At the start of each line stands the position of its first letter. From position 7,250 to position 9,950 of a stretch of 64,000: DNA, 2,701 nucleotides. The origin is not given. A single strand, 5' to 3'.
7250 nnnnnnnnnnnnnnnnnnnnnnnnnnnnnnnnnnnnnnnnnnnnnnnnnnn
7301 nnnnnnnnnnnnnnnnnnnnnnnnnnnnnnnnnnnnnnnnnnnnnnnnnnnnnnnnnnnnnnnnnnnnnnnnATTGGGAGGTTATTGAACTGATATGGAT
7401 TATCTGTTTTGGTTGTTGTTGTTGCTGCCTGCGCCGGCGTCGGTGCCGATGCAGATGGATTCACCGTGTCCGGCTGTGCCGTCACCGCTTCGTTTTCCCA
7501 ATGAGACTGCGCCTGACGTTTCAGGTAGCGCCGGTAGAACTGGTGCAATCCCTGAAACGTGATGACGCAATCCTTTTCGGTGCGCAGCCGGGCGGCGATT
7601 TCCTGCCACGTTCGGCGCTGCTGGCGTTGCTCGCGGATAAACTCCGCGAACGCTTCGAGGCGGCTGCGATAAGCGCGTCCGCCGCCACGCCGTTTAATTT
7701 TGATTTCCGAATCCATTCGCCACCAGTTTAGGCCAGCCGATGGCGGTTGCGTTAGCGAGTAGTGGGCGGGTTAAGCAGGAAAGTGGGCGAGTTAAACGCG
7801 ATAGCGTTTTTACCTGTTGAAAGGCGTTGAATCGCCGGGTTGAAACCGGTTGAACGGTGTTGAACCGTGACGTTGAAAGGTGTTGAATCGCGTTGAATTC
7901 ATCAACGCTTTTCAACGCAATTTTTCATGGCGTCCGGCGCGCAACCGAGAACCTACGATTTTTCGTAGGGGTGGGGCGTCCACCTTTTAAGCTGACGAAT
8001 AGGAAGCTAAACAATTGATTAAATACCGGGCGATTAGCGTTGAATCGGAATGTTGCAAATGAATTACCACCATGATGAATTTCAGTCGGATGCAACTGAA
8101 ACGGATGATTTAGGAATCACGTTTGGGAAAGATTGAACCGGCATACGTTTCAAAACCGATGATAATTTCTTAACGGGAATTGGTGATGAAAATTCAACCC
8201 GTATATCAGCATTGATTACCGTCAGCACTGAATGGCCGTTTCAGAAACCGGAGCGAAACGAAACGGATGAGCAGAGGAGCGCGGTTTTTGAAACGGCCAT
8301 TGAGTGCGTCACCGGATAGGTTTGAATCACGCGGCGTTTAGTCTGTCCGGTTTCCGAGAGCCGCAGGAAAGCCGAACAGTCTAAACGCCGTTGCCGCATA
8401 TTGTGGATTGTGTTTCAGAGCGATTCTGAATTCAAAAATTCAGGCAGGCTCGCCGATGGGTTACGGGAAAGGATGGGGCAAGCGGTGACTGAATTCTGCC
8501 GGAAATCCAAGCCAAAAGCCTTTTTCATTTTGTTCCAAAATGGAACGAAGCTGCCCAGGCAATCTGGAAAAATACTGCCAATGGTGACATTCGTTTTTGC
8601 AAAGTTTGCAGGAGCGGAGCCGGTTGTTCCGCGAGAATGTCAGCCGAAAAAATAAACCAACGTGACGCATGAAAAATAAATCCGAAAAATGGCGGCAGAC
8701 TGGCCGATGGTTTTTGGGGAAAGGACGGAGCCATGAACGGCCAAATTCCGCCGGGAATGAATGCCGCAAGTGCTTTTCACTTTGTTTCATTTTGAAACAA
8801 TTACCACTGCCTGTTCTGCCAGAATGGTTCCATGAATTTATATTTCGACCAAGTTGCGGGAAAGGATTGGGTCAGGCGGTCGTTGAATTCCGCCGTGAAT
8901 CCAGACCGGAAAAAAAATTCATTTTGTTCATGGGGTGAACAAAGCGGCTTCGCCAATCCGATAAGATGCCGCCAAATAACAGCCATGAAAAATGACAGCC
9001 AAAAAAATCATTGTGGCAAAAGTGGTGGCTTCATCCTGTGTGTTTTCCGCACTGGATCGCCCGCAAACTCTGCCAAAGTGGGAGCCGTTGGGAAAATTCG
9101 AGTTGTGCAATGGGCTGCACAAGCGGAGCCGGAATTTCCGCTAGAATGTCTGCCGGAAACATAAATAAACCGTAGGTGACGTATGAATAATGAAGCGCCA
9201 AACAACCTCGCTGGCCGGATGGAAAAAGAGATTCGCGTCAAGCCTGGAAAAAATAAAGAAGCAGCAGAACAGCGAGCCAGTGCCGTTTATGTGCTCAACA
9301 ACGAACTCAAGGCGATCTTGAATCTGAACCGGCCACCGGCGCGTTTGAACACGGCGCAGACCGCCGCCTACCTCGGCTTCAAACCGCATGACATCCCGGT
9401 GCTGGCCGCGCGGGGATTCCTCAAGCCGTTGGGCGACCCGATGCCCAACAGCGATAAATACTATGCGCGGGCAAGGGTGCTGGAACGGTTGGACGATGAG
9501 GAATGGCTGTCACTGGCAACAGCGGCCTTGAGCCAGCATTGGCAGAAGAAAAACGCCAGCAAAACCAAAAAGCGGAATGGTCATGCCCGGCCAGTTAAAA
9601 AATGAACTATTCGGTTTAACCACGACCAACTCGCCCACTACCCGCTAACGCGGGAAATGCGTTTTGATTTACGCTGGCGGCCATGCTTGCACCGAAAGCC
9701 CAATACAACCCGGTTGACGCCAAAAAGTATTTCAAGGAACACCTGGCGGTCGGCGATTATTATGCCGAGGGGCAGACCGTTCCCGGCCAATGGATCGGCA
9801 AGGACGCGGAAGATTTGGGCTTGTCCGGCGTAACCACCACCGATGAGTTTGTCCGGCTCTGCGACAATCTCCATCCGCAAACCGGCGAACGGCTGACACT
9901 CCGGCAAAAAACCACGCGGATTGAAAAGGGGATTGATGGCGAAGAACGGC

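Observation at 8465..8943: Thrice-repeated ~85-nt unit whose terminal hairpin is maintained by compensatory substitutions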

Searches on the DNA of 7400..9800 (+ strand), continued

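Call 28: search_with_rna_model(model_id=R1, sources=[L001, L002, L003, L004, L005, L006, L007, L008, L009, L010, L011, L012, L013, L014, L015, L016, L017, L018, L019, L020, L021, L022, L023, L024, L025, L026, L027, L028, L029, L030, L031, L032, L033, L034, L035, L036, L037, L038, L039, L040, L041, L042, L043, L044, L045, L046, L047, L048, L049, L050, L051, L052, L053, L054, L055, L056, L057, L058, L059, L060, L061, L062, L063, L064, L065, L066, L067, L068, L069, L070, L071, L072, L073, L074, L075, L076, L077, L078, L079, L080, L081, L082, L083, L084, L085, L086, L087, L088, L089, L090, L091, L092, L093, L094, L095, L096, L097, L098, L099], max_evalue=0.01, make_alignment=true)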
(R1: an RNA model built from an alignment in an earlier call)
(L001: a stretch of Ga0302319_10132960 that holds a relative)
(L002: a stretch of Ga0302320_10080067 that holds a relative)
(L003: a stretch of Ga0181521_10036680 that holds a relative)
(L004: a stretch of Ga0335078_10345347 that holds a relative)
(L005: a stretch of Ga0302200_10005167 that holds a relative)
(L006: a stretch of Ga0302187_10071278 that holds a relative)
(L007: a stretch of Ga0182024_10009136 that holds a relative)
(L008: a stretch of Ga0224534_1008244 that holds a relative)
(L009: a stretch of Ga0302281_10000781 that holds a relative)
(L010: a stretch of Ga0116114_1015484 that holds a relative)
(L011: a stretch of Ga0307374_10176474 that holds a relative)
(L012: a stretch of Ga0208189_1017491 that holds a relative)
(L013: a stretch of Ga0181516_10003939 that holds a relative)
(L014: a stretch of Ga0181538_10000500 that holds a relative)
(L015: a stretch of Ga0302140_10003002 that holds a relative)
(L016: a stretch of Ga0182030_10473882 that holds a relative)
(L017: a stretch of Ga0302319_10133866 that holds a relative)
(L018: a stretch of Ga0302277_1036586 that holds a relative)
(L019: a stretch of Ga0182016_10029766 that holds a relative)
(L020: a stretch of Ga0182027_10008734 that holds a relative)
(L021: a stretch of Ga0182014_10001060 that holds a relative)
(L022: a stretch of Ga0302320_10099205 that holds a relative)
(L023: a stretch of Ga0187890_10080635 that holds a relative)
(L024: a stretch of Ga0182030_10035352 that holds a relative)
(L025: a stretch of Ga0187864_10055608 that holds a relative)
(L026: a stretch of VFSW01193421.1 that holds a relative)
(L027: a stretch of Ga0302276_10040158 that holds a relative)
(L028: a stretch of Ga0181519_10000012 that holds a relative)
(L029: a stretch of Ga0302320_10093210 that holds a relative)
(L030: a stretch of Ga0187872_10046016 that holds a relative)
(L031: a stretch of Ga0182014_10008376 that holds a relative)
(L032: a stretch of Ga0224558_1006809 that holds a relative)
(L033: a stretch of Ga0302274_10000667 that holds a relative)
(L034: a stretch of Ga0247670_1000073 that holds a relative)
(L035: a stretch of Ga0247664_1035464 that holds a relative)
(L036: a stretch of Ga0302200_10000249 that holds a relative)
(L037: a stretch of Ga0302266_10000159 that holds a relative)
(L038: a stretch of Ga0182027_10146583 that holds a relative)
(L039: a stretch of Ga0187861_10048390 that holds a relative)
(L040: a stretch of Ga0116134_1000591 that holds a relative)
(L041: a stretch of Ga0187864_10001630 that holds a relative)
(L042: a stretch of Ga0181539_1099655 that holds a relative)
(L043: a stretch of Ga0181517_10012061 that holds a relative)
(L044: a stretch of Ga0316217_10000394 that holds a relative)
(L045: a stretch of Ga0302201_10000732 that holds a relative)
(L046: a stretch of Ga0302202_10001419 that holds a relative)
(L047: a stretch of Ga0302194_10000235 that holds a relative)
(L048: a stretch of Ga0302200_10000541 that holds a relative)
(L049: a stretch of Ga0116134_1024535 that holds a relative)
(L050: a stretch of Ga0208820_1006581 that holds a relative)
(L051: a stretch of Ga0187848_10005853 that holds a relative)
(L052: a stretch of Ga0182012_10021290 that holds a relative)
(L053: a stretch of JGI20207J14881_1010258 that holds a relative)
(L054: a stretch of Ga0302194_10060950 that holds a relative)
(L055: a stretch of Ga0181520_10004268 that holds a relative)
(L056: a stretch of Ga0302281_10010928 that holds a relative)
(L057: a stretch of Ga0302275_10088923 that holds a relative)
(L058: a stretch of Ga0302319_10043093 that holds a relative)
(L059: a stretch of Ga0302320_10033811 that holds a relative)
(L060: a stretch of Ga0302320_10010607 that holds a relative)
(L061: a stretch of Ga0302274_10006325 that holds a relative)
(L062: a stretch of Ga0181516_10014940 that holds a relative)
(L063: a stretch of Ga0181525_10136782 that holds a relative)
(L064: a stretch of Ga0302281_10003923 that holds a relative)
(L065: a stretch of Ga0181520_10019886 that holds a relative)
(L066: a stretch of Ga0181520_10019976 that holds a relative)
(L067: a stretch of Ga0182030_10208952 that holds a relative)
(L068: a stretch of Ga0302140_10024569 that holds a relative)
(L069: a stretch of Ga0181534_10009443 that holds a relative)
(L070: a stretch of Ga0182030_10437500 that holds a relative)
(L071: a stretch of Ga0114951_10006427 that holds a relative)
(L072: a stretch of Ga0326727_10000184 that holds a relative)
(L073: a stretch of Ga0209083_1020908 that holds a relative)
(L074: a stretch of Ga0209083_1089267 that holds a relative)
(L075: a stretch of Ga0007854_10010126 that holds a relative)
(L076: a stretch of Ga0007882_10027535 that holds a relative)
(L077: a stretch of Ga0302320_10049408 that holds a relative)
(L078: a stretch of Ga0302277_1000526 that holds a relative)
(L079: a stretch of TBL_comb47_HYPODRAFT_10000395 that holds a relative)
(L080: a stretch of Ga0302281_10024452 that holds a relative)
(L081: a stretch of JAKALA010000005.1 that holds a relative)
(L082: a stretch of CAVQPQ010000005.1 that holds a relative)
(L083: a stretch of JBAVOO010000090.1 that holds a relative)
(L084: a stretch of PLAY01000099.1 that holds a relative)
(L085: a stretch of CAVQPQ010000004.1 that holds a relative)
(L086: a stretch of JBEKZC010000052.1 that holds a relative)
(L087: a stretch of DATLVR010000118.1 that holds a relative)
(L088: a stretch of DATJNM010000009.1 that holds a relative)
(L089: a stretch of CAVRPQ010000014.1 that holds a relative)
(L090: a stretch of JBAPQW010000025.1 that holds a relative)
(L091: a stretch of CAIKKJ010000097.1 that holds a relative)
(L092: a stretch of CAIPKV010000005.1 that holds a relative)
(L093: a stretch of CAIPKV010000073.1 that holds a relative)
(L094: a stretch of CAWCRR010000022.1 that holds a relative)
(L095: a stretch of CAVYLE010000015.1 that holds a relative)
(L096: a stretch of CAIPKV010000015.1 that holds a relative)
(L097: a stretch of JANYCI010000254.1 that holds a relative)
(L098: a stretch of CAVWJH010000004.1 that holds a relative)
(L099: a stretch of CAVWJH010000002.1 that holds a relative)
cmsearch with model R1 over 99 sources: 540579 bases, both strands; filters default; matches with E-value up to 0.01: 206.
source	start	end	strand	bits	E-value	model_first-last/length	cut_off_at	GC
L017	637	698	+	67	3.8e-10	1-62/62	no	0.37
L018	889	950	+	67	3.8e-10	1-62/62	no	0.37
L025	13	74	+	66.3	5.3e-10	1-62/62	no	0.32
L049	13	74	+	66.3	5.3e-10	1-62/62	no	0.32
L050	2495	2556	+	66.3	5.3e-10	1-62/62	no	0.32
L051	3191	3252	+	66.3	5.3e-10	1-62/62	no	0.32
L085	3177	3238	+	66.3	5.3e-10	1-62/62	no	0.32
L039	1085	1146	+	66.3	5.4e-10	1-62/62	no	0.37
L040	3618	3679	+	66.3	5.4e-10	1-62/62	no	0.37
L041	3618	3679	+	66.3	5.4e-10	1-62/62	no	0.37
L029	3152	3213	+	65.9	6.4e-10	1-62/62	no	0.34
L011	30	91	+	65.1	9.3e-10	1-62/62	no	0.37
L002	359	420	+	64.7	1.2e-09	1-62/62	no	0.34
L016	42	103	+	64.7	1.2e-09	1-62/62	no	0.34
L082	3298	3359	+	64.7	1.2e-09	1-62/62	no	0.34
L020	3174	3235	+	64.6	1.2e-09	1-62/62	no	0.35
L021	3174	3235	+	64.6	1.2e-09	1-62/62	no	0.35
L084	3174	3235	+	64.6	1.2e-09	1-62/62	no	0.35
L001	373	434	+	61.7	4.6e-09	1-62/62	no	0.4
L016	440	501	+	61.7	4.6e-09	1-62/62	no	0.4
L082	3696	3757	+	61.7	4.6e-09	1-62/62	no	0.4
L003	700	761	+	61.1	6.1e-09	1-62/62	no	0.39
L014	3572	3633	+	61.1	6.1e-09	1-62/62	no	0.39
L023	1081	1142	+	61.1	6.1e-09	1-62/62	no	0.39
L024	3085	3146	+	60.8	6.7e-09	1-62/62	no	0.37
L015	3618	3679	+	60.8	6.7e-09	1-62/62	no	0.37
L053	2074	2135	+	59.3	1.4e-08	1-62/62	no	0.42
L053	1680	1741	+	58.9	1.6e-08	1-62/62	no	0.39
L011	280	341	+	58.2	2.2e-08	1-62/62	no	0.44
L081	3727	3788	+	57.8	2.7e-08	1-62/62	no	0.39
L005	3484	3545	+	57.7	2.8e-08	1-62/62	no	0.39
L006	942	1003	+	57.7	2.8e-08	1-62/62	no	0.39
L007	1918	1979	+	57.7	2.8e-08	1-62/62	no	0.39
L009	3484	3545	+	57.7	2.8e-08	1-62/62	no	0.39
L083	3485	3546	+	57.7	2.8e-08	1-62/62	no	0.39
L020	3433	3494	+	56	6.3e-08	1-62/62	no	0.4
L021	3433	3494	+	56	6.3e-08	1-62/62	no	0.4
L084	3433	3494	+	56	6.3e-08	1-62/62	no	0.4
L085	3683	3745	+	55.9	6.4e-08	1-62/62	no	0.37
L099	3728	3789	+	55.8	6.7e-08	1-62/62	no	0.45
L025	518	580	+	55.8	6.9e-08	1-62/62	no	0.37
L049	518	580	+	55.8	6.9e-08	1-62/62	no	0.37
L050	3000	3062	+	55.8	6.9e-08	1-62/62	no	0.37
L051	3696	3758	+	55.8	6.9e-08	1-62/62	no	0.37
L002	757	818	+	55.6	7.5e-08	1-62/62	no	0.42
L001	232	293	+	55.4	8.3e-08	1-62/62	no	0.44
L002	616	677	+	55.4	8.3e-08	1-62/62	no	0.44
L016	299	360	+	55.4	8.3e-08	1-62/62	no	0.44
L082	3555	3616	+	55.4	8.3e-08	1-62/62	no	0.44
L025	728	789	+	54.7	1.1e-07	1-62/62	no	0.45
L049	728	789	+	54.7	1.1e-07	1-62/62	no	0.45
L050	3210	3271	+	54.7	1.1e-07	1-62/62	no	0.45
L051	3906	3967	+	54.7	1.1e-07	1-62/62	no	0.45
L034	3739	3799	+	53.7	1.8e-07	1-62/62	no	0.44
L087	3739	3799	+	53.7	1.8e-07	1-62/62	no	0.44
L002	106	167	+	53.7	1.8e-07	1-62/62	no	0.37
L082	3045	3106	+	53.7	1.8e-07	1-62/62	no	0.37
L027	492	553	+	53.3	2.1e-07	1-62/62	no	0.35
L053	1932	1993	+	53.3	2.2e-07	1-62/62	no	0.4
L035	239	299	+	53.2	2.3e-07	1-62/62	no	0.46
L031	3906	3967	+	53.2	2.3e-07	1-62/62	no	0.45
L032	2703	2764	+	53.2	2.3e-07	1-62/62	no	0.45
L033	3906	3967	+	53.2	2.3e-07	1-62/62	no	0.45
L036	3906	3967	+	53.2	2.3e-07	1-62/62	no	0.45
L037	3906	3967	+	53.2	2.3e-07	1-62/62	no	0.45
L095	3906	3967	+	53.2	2.3e-07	1-62/62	no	0.45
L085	3435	3496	+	53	2.4e-07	1-62/62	no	0.44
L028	3906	3967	+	52.2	3.5e-07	1-62/62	no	0.44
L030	839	900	+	52.2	3.5e-07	1-62/62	no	0.44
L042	79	140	+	52.2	3.5e-07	1-62/62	no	0.44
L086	3906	3967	+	52.2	3.5e-07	1-62/62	no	0.44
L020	3682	3744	+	51.9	4.2e-07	1-62/62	no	0.37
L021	3682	3744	+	51.9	4.2e-07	1-62/62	no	0.37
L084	3682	3744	+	51.9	4.2e-07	1-62/62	no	0.37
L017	889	950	+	51.7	4.5e-07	1-62/62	no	0.35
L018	1141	1202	+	51.7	4.5e-07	1-62/62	no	0.35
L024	3508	3569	+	51.3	5.4e-07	1-62/62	no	0.32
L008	983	1044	+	51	6.3e-07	1-62/62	no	0.39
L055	3285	3346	+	50.4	8e-07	1-62/62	no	0.42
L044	3488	3549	+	50.4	8e-07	1-62/62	no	0.37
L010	141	203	+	50.3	8.5e-07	1-62/62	no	0.43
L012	26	88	+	50.3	8.5e-07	1-62/62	no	0.43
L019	3423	3483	+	50.3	8.6e-07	1-62/62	no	0.43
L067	1778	1838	+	50.3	8.6e-07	1-62/62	no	0.43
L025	271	332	+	50.3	8.6e-07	1-62/62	no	0.45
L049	271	332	+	50.3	8.6e-07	1-62/62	no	0.45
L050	2753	2814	+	50.3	8.6e-07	1-62/62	no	0.45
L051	3449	3510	+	50.3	8.6e-07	1-62/62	no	0.45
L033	3681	3742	+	50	9.7e-07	1-62/62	no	0.34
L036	3681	3742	+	50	9.7e-07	1-62/62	no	0.34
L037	3681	3742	+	50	9.7e-07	1-62/62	no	0.34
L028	3683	3744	+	49.6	1.2e-06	1-62/62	no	0.37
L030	616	677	+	49.6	1.2e-06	1-62/62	no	0.37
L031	3683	3744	+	49.6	1.2e-06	1-62/62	no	0.37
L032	2480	2541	+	49.6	1.2e-06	1-62/62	no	0.37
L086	3683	3744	+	49.6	1.2e-06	1-62/62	no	0.37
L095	3683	3744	+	49.6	1.2e-06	1-62/62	no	0.37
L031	3357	3418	+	49.5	1.3e-06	1-62/62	no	0.47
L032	2154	2215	+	49.5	1.3e-06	1-62/62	no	0.47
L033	3355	3416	+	49.5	1.3e-06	1-62/62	no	0.47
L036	3355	3416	+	49.5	1.3e-06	1-62/62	no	0.47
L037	3355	3416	+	49.5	1.3e-06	1-62/62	no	0.47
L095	3357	3418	+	49.5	1.3e-06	1-62/62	no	0.47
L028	3358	3419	+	48.7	1.8e-06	1-62/62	no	0.45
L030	291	352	+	48.7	1.8e-06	1-62/62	no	0.45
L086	3358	3419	+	48.7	1.8e-06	1-62/62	no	0.45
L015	3910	3967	+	48.5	2e-06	1-62/62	no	0.43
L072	3926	3982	+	48.2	2.3e-06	1-62/62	no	0.46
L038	2143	2205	+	47.9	2.6e-06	1-62/62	no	0.41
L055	2900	2962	+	47.7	2.8e-06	1-62/62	no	0.4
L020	3906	3967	+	47.6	3e-06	1-62/62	no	0.37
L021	3906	3967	+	47.6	3e-06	1-62/62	no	0.37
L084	3906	3967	+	47.6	3e-06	1-62/62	no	0.37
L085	3577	3633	+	46.8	4.3e-06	1-62/62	no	0.39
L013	3906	3967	+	46.5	5e-06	1-62/62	no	0.53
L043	1029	1089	+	46.3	5.5e-06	1-62/62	no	0.49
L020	3575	3632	+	45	1e-05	1-62/62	no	0.36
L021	3575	3632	+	45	1e-05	1-62/62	no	0.36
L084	3575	3632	+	45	1e-05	1-62/62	no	0.36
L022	938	998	+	44.6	1.2e-05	1-62/62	no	0.38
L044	3839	3900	+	44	1.6e-05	1-62/62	no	0.47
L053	1745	1806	+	43.8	1.7e-05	1-62/62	no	0.5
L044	3771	3833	+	43.8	1.7e-05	1-62/62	no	0.41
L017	1102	1159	+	43.6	1.8e-05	1-62/62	no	0.43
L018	1354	1411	+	43.6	1.8e-05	1-62/62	no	0.43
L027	690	747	+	43.6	1.8e-05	1-62/62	no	0.43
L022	1190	1252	+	43.6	1.9e-05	1-62/62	no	0.41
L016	650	712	+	43.1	2.4e-05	1-62/62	no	0.46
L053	2258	2315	+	42.9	2.5e-05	1-62/62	no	0.5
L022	1468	1524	+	42.8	2.7e-05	1-62/62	no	0.46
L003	810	871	+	42.7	2.8e-05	1-62/62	no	0.39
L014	3682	3743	+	42.7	2.8e-05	1-62/62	no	0.39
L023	1191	1252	+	42.7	2.8e-05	1-62/62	no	0.39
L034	3599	3660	+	42.6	2.9e-05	1-62/62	no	0.34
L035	99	160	+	42.6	2.9e-05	1-62/62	no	0.34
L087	3599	3660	+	42.6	2.9e-05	1-62/62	no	0.34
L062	2860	2921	+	42.6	3e-05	1-62/62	no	0.52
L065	2401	2462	+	42.6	3e-05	1-62/62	no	0.52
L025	413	468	+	42.5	3.1e-05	1-62/62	no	0.39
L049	413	468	+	42.5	3.1e-05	1-62/62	no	0.39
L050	2895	2950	+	42.5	3.1e-05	1-62/62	no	0.39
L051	3591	3646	+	42.5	3.1e-05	1-62/62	no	0.39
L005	3905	3967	+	42.2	3.6e-05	1-62/62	no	0.49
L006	1363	1425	+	42.2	3.6e-05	1-62/62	no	0.49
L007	2339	2401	+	42.2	3.6e-05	1-62/62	no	0.49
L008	1193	1255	+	42.2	3.6e-05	1-62/62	no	0.49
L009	3905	3967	+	42.2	3.6e-05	1-62/62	no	0.49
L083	3905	3967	+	42.2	3.6e-05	1-62/62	no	0.49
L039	1150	1211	+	42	3.8e-05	1-62/62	no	0.47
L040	3683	3744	+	42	3.8e-05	1-62/62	no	0.47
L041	3683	3744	+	42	3.8e-05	1-62/62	no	0.47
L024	3900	3956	+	42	3.9e-05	1-62/62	no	0.44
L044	3911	3967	+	41.7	4.5e-05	1-62/62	no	0.35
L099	3906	3967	+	41.3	5.3e-05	1-62/62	no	0.32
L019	3600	3662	+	41.2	5.6e-05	1-62/62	no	0.51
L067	1955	2017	+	41.2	5.6e-05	1-62/62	no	0.51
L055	3147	3207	+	41.2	5.6e-05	1-62/62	no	0.54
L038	1809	1870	+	40.6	7.3e-05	1-62/62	no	0.26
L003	1033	1095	+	40.4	8.1e-05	1-62/62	no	0.48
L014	3905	3967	+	40.4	8.1e-05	1-62/62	no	0.48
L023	1414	1476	+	40.4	8.1e-05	1-62/62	no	0.48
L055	3218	3279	+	39.7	0.00011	1-62/62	no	0.47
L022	1401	1457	+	39.3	0.00013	1-62/62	no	0.47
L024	3833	3889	+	39.3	0.00014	1-62/62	no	0.46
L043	1361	1417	+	39.2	0.00014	1-62/62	no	0.42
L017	702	761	+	38.9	0.00016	1-62/62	no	0.47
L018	954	1013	+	38.9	0.00016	1-62/62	no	0.47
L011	459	521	+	38.4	0.0002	1-62/62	no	0.51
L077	2218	2274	+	37.7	0.00028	1-62/62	no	0.37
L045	3906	3967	+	36.9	0.00041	1-62/62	no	0.4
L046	764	825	+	36.9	0.00041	1-62/62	no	0.4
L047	3906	3967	+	36.9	0.00041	1-62/62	no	0.4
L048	3906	3967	+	36.9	0.00041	1-62/62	no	0.4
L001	583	644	+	36.6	0.00047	1-62/62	no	0.48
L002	967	1028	+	36.6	0.00047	1-62/62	no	0.48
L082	3906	3967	+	36.6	0.00047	1-62/62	no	0.48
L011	95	156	+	36.2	0.00056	1-62/62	no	0.42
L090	3927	3980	+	35.7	0.00071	1-62/62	no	0.41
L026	42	104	+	35.7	0.00071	1-62/62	no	0.52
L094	2703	2755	+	35.7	0.00071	1-62/62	no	0.42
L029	3217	3278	+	35.7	0.00072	1-62/62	no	0.47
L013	3838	3899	+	35.5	0.00077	1-62/62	no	0.56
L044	3318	3379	+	35.2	0.00089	1-62/62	no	0.44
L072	3853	3914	+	35.1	0.00092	1-62/62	no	0.4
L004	214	271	+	34.3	0.0014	1-62/62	no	0.5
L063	611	672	+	34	0.0016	1-62/62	no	0.39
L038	2366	2428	+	33.5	0.002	1-62/62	no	0.49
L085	3905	3967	+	33.5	0.002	1-62/62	no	0.49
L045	3739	3800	+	33.2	0.0022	1-62/62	no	0.55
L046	597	658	+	33.2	0.0022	1-62/62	no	0.55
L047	3739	3800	+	33.2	0.0022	1-62/62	no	0.55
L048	3739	3800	+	33.2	0.0022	1-62/62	no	0.55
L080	1578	1635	+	32.9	0.0026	1-62/62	no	0.41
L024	3337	3398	+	32.7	0.0028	1-62/62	no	0.48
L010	2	61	+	31.6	0.0048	3-62/62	no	0.37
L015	3683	3744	+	31.4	0.005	1-62/62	no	0.53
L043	1188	1249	+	31.3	0.0054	1-62/62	no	0.65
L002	171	232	+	31.2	0.0057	1-62/62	no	0.53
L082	3110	3171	+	31.2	0.0057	1-62/62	no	0.53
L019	3235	3296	+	31.2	0.0057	1-62/62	no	0.4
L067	1590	1651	+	31.2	0.0057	1-62/62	no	0.4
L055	3492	3553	+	30.1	0.0092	1-62/62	no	0.42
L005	3566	3610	+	30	0.01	18-62/62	no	0.51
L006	1024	1068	+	30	0.01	18-62/62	no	0.51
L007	2000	2044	+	30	0.01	18-62/62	no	0.51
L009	3566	3610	+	30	0.01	18-62/62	no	0.51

Alignment A5: 150 matches aligned to the model, 64 columns, each read 5' to 3' on its own strand. Consensus structure (alignment columns), stored with it:
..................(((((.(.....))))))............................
